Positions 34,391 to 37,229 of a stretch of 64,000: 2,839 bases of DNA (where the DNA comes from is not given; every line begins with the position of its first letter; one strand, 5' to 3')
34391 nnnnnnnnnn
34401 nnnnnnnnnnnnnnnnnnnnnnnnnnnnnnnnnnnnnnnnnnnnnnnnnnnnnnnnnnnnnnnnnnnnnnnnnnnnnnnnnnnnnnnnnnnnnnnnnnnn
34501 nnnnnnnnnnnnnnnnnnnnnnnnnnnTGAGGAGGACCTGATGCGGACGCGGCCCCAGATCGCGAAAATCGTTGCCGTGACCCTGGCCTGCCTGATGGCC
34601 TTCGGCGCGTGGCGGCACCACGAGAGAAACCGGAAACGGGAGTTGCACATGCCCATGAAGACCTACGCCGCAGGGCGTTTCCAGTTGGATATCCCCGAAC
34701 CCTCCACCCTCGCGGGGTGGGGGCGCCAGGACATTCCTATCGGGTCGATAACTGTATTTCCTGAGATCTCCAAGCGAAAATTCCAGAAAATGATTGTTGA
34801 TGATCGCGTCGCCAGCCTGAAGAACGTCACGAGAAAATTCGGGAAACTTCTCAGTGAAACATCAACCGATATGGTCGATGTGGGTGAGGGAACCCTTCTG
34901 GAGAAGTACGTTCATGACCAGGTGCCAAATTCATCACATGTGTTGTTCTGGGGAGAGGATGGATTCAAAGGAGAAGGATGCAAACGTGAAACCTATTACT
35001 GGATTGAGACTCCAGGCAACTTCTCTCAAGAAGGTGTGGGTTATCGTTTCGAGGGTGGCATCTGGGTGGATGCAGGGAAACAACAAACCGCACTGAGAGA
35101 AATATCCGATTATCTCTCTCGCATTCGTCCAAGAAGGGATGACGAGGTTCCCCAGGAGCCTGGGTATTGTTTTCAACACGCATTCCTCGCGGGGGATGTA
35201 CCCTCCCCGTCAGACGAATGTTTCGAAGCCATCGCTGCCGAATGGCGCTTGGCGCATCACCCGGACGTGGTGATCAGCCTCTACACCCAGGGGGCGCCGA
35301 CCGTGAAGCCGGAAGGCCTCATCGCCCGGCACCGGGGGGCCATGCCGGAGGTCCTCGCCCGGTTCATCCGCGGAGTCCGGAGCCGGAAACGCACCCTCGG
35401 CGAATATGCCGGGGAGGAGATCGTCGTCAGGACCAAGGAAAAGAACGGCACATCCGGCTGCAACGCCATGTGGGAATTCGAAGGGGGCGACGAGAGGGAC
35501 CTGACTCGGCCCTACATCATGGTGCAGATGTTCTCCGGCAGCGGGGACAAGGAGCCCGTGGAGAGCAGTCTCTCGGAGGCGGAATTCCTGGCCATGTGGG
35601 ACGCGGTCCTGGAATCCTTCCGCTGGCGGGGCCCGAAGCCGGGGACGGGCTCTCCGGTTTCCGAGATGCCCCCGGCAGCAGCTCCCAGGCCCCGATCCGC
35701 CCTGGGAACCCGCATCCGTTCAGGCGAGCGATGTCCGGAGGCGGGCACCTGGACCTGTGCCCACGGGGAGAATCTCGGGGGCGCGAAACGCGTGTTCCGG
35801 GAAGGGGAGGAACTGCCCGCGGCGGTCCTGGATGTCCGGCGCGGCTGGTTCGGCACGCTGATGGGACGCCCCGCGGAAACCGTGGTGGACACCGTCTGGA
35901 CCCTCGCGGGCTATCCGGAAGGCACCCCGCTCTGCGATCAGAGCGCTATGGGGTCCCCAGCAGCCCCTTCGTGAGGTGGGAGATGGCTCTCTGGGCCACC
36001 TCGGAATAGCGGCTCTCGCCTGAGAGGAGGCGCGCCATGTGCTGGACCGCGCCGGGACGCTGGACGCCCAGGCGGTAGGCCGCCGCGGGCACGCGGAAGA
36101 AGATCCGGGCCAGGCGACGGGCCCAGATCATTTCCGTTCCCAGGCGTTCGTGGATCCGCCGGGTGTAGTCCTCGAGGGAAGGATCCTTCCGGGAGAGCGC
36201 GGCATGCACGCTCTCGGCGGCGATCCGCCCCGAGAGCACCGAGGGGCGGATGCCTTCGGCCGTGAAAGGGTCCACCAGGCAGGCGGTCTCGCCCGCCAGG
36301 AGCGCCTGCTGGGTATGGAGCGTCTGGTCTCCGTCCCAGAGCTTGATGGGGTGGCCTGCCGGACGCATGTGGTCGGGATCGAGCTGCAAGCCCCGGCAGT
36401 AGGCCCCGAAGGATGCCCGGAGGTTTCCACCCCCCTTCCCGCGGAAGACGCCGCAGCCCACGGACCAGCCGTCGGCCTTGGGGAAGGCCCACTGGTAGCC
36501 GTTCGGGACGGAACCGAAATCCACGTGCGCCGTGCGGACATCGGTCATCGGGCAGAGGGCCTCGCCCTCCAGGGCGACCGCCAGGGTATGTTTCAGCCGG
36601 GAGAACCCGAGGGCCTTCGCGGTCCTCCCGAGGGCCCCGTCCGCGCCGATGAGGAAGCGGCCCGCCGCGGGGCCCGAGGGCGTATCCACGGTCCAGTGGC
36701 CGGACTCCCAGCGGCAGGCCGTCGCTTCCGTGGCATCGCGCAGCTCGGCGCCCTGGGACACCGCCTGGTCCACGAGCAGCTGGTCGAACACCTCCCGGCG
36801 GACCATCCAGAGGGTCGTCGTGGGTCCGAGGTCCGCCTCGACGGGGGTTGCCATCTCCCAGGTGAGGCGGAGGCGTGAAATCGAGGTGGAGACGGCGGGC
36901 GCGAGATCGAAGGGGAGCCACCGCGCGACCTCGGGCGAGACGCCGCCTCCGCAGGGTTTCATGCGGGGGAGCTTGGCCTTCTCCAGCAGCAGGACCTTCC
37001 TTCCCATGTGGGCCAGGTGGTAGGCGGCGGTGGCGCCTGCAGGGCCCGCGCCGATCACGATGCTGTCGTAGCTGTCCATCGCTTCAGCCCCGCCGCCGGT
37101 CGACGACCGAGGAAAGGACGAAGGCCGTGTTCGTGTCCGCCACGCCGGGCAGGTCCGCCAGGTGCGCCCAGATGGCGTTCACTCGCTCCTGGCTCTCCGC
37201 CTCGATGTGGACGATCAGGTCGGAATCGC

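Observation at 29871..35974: Orphan T6SS spike-effector-immunity island with no core T6SS genes in the neighbourhood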

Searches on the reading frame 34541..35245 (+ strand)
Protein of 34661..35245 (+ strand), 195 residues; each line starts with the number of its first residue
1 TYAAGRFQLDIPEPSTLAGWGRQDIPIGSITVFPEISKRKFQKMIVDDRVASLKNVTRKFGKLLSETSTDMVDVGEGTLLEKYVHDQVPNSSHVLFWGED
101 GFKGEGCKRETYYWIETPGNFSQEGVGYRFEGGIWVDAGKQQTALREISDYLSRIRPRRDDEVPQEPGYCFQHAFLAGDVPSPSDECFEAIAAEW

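Call 56: search_protein_families(library=pfam, proteins=[window:34541-35150:+], max_evalue=1)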
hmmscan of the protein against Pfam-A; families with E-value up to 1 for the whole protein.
window:34541-35150:+ (203 aa): 2 families
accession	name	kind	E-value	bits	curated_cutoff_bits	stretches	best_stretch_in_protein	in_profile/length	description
PF18443.6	Tli4_N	-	0.0018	18.9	26.5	1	40-127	1-87/138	Tle cognate immunity protein 4 N-terminal domain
PF23596.1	DUF7138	-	0.2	12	27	1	61-88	11-38/80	Domain of unknown function (DUF7138)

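Call 57: search_protein_representatives(protein=window:34661-35245:+)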
Query: 195 residues. Proteins with E-value up to 0.001 (for the whole library): 28; up to 1e-10: 3; up to 1e-30: 2. The best 28 are listed.
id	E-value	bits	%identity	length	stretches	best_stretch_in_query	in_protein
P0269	4.0e-66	238.9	61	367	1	1-195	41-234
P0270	1.6e-59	217.3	56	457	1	1-195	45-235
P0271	3.4e-12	62.7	69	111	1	1-53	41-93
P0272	1.1e-09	54.6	33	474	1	75-182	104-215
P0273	3.0e-09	53.1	31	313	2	4-183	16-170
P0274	1.8e-08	50.6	40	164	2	116-177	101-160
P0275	7.0e-08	48.6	31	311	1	2-186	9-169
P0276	1.8e-07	47.3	33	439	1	76-184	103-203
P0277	6.4e-07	45.5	34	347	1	2-179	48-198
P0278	7.5e-07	45.3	40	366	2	136-179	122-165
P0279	1.3e-06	44.5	41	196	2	125-178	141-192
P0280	2.7e-06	43.5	30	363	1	75-184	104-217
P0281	8.3e-06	41.9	38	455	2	136-178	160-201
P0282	2.1e-05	40.5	34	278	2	129-177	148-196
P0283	3.1e-05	40.0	29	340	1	4-181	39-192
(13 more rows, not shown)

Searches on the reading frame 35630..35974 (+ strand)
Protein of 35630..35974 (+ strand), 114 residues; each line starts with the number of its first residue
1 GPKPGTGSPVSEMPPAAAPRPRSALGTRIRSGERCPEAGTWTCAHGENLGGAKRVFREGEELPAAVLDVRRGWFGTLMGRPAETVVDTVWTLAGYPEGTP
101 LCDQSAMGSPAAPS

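Call 56: search_protein_families(library=pfam, proteins=[window:35690-35974:+], max_evalue=1)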
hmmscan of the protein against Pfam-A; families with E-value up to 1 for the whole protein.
window:35690-35974:+ (94 aa): 0 families

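Call 62: search_solved_structures(query=window:35630-35974:+, max_evalue=10)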
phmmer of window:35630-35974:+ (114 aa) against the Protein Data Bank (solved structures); distinct sequences matched with E-value up to 10: 2.
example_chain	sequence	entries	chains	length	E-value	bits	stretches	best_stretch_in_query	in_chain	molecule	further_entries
30ae_L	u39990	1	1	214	0.36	14.2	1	29-63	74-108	aeFab92 light chain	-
30ad_L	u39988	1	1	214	0.82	13.1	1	29-62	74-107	aeFab81 light chain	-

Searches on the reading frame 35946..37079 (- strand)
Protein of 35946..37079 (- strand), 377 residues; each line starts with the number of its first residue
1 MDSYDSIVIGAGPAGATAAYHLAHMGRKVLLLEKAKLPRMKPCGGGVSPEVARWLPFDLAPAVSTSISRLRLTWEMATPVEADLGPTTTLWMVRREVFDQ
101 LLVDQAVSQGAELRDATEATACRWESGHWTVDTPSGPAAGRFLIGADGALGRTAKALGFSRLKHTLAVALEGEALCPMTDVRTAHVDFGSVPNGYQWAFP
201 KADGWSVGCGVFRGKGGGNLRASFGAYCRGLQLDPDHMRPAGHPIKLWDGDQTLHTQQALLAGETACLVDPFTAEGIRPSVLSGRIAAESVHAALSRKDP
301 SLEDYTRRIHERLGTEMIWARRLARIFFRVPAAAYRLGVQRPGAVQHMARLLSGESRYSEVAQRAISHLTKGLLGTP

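Call 3: search_protein_families(library=pfam, proteins=[window:35946-37079:-], max_evalue=0.01)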
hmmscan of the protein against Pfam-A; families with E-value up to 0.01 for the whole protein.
window:35946-37079:- (377 aa): 14 families
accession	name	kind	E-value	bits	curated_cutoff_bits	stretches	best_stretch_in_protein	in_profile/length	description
PF01494.25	FAD_binding_3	-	8.8e-11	42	22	1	5-161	3-171/349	FAD binding domain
PF01266.30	DAO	-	2.7e-10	40.8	27.9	1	6-38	2-34/353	FAD dependent oxidoreductase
PF13450.12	NAD_binding_8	-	5.5e-07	30.2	21.9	1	8-36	1-29/68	NAD(P)-binding Rossmann-like domain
PF00890.30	FAD_binding_2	-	5.2e-06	26.3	20.4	1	5-36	1-32/414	FAD binding domain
PF12831.13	FAD_oxidored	-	8.4e-06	25.8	27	1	5-37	1-33/416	FAD dependent oxidoreductase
PF03486.20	HI0933_like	-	1.1e-05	25.5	50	1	5-40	2-37/244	HI0933-like protein Rossmann domain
PF01134.28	GIDA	-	2.3e-05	24.1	22.1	1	6-33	2-29/391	Glucose inhibited division protein A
PF05834.18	Lycopene_cycl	-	2.7e-05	23.9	23.4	1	5-158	1-151/380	Lycopene cyclase protein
PF07992.20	Pyr_redox_2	-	4.2e-05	23.5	26.1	1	4-37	1-31/291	Pyridine nucleotide-disulphide oxidoreductase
PF01946.23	Thi4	-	0.00018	21.3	26.2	1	4-35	18-50/235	Thi4 family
PF13738.12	Pyr_redox_3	-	0.00045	20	30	1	7-37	1-32/305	Pyridine nucleotide-disulphide oxidoreductase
PF04820.20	Trp_halogenase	-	0.0018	17.7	21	0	7-42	3-42/458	Tryptophan halogenase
PF22578.2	GGR_cat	-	0.0043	17.3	27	1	184-216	20-55/88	Geranylgeranyl reductase catalytic domain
PF00070.33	Pyr_redox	-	0.0078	17.1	22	0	7-39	3-35/82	Pyridine nucleotide-disulphide oxidoreductase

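Call 4: search_protein_families(library=ncbifam, proteins=[window:35946-37079:-], max_evalue=0.01)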
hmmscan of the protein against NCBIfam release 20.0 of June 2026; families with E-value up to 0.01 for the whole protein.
window:35946-37079:- (377 aa): 87 families (the best 25 are shown)
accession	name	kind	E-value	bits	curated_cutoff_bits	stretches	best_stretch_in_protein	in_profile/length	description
TIGR02032.1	GG-red-SF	subfamily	8.3e-66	222.7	158.8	1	4-291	1-297/297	geranylgeranyl reductase family protein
TIGR02023.1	BchP-ChlP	subfamily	9.5e-40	136.8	343.3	1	4-329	1-337/388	geranylgeranyl diphosphate reductase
NF049967.1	QhpG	equivalog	3.7e-23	82.1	240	1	7-319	2-312/423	flavin-dependent monooxygenase QhpG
NF041080.1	DGGGPL_reductase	equivalog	2e-20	73.1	580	2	3-127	1-126/447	digeranylgeranylglycerophospholipid reductase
TIGR02028.1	ChlP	equivalog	2.6e-20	72.6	505.3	1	7-331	4-349/398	geranylgeranyl reductase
NF045655.1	MkRedMenJ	equivalog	1.6e-17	63.5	700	1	4-326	5-345/406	menaquinone reductase MenJ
NF041160.1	DGGPL_Thplmales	equivalog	4.6e-14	52.1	780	1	1-311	1-333/396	digeranylgeranylglycerophospholipid reductase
NF041385.1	Dggglyphlred_Halo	equivalog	1.4e-12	46.8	700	2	252-321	274-343/405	digeranylgeranylglycerophospholipid reductase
NF038171.1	maturase_LodB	equivalog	2.2e-11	43.5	400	2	5-41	1-38/361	lysine-epsilon-oxidase maturase LodB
NF033113.0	halo_ClmS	equivalog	3.5e-11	42.3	900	1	7-41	6-40/570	chloramphenicol-biosynthetic FADH2-dependent halogenase CmlS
NF038174.1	maturase_GoxB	equivalog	1.4e-10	40.8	400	1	6-156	3-160/358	glycine oxidase maturase GoxB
NF008519.0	PRK11445.1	equivalog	9.1e-09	35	303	1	1-53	1-56/355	FAD-binding protein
NF008425.0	PRK11259.1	equivalog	1.3e-08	34.2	257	1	2-40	3-41/377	N-methyl-L-tryptophan oxidase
TIGR01377.1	soxA_mon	subfamily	1.3e-07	30.7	479.65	1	4-41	1-38/381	amino oxidase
NF007542.0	PRK10157.1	subfamily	3.5e-07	29.3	610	1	2-114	4-126/428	FAD-dependent oxidoreductase FixC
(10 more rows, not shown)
